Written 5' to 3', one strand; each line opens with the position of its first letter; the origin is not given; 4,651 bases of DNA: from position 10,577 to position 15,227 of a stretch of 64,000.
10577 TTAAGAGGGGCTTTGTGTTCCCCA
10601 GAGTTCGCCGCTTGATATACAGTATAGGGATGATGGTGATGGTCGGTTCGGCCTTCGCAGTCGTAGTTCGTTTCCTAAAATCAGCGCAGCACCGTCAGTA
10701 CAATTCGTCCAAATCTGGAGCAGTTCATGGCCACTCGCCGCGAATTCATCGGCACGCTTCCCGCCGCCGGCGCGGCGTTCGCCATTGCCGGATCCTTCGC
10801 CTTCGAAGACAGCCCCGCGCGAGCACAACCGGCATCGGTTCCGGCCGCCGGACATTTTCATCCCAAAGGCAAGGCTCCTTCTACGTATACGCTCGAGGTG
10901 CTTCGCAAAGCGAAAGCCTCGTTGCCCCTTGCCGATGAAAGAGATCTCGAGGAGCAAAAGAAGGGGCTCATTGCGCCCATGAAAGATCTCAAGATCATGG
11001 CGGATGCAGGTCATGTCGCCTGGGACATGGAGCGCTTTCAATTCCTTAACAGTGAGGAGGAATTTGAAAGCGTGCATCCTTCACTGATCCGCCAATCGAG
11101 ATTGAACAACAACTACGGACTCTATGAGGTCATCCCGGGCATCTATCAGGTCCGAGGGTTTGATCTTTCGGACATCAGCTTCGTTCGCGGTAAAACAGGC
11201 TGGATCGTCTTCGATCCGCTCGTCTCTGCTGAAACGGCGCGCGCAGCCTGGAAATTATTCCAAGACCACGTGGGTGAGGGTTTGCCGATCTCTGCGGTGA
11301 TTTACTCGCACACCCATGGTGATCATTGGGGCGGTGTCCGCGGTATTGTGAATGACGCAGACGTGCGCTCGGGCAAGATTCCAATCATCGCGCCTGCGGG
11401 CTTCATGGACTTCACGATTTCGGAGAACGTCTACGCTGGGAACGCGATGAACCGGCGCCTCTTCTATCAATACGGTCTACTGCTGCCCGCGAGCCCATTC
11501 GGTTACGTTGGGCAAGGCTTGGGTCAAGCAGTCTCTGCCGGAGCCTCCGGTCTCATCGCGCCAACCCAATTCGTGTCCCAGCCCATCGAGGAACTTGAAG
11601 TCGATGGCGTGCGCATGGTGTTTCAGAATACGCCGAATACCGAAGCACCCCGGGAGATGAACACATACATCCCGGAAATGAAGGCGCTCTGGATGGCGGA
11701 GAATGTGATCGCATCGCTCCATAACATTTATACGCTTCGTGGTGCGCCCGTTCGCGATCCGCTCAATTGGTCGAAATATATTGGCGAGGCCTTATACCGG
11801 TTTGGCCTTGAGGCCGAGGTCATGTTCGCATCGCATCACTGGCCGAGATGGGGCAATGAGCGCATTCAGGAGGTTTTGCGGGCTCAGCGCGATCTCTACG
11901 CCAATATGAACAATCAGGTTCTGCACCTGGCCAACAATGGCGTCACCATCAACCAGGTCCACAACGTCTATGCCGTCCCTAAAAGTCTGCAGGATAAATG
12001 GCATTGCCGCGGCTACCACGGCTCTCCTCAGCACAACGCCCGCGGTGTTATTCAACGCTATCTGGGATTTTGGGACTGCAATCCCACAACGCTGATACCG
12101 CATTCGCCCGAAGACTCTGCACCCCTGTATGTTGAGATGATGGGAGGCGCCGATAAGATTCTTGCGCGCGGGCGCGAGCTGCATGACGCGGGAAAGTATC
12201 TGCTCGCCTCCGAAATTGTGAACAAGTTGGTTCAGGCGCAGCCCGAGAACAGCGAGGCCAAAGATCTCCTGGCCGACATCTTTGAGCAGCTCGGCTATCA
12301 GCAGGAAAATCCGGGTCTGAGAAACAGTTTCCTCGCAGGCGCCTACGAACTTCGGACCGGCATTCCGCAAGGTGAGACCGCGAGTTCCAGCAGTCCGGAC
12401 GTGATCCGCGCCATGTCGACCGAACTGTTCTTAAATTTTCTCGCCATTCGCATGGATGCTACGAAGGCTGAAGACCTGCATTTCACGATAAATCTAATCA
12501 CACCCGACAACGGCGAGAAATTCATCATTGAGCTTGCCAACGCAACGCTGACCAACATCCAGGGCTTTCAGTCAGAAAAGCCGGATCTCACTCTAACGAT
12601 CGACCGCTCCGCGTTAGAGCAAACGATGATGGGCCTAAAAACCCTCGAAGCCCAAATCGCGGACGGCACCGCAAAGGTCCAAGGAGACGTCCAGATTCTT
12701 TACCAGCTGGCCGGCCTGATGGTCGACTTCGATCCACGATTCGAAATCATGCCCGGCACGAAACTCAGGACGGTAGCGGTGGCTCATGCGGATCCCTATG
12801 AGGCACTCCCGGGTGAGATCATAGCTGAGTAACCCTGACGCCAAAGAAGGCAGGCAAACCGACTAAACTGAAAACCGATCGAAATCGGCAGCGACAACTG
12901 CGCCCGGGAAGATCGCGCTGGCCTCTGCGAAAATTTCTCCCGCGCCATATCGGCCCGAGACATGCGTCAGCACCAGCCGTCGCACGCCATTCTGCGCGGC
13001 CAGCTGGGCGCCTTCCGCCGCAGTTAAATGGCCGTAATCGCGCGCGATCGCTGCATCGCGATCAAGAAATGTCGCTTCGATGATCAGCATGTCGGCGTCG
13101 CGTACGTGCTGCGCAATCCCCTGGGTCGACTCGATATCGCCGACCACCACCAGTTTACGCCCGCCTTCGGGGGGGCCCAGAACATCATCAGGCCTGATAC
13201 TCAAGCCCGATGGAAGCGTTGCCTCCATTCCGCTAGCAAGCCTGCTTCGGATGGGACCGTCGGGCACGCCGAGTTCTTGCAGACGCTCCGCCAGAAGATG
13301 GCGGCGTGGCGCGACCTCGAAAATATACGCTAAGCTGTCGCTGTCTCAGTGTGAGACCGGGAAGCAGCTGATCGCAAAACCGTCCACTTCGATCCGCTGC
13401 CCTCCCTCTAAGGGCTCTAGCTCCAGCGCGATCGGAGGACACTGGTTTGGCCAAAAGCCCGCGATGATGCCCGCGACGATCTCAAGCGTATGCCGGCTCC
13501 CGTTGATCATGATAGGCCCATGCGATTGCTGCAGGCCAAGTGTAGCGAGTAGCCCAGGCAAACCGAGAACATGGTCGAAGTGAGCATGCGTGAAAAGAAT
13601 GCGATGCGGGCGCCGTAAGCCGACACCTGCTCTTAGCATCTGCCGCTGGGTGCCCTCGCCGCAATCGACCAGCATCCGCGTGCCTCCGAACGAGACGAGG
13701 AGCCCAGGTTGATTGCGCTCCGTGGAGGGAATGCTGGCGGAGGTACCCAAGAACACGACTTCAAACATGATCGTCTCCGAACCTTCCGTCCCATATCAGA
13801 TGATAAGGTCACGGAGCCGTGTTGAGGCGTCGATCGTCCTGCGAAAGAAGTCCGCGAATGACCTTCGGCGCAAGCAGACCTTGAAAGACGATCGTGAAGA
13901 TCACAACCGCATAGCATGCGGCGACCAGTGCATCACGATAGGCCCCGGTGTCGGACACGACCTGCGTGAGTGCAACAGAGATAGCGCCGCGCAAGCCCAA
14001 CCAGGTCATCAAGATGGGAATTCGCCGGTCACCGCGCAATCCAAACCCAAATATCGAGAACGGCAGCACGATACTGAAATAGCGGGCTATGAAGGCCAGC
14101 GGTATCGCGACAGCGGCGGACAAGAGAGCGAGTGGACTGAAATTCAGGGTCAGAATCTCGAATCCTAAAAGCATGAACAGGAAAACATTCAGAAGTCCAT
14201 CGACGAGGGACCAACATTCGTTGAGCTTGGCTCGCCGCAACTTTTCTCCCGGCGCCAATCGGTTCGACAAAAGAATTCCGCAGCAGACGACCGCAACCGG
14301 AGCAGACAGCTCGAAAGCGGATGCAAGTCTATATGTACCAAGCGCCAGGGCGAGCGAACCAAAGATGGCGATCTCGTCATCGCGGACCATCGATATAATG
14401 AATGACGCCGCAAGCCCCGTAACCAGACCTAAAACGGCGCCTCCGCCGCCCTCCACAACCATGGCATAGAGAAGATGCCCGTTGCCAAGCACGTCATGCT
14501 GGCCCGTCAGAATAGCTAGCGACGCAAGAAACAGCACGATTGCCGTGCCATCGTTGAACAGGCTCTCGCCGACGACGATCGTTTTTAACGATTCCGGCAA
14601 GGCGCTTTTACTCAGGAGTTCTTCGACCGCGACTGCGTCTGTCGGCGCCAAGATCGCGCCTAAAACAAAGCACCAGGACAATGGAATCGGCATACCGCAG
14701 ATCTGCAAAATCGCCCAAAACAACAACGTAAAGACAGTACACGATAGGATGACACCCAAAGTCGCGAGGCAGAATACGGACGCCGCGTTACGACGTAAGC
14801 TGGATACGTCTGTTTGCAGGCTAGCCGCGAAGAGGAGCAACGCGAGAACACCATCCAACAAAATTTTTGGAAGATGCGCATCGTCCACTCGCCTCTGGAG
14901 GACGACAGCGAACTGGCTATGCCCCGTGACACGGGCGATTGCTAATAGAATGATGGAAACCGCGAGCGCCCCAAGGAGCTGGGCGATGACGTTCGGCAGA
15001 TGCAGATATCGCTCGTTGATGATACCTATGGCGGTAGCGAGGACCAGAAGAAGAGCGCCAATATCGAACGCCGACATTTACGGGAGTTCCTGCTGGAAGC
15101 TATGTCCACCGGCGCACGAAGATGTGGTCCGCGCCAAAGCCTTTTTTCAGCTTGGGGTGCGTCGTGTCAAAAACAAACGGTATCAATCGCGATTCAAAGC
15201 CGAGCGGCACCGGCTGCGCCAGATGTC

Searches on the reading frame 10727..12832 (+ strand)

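Call 64: search_protein_families(library=pfam, proteins=[window:10727-12832:+], max_evalue=0.0001)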
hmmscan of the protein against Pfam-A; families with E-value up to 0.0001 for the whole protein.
window:10727-12832:+ (701 aa): 4 families
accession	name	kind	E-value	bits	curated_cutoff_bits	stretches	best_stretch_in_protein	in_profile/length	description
PF14863.12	Alkyl_sulf_dimr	-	8e-52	175.8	26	1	407-545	1-139/139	Alkyl sulfatase dimerisation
PF14864.11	Alkyl_sulf_C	-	4.9e-38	130.6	27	1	554-676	2-124/125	Alkyl sulfatase C-terminal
PF00753.33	Lactamase_B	-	1.9e-18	67.5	22.7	1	144-370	2-196/196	Metallo-beta-lactamase superfamily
PF12706.13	Lactamase_B_2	-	5.4e-06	26.6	27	1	159-228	2-68/200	Beta-lactamase superfamily domain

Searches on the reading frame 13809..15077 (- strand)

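Call 83: search_protein_families(library=pfam, proteins=[window:13809-15077:-], max_evalue=0.001)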
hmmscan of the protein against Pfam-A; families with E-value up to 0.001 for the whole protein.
window:13809-15077:- (422 aa): 1 family
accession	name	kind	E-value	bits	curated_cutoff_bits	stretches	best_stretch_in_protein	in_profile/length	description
PF00999.27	Na_H_Exchanger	-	4.4e-54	184.2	26.2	1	14-403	3-369/375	Sodium/hydrogen exchanger, transmembrane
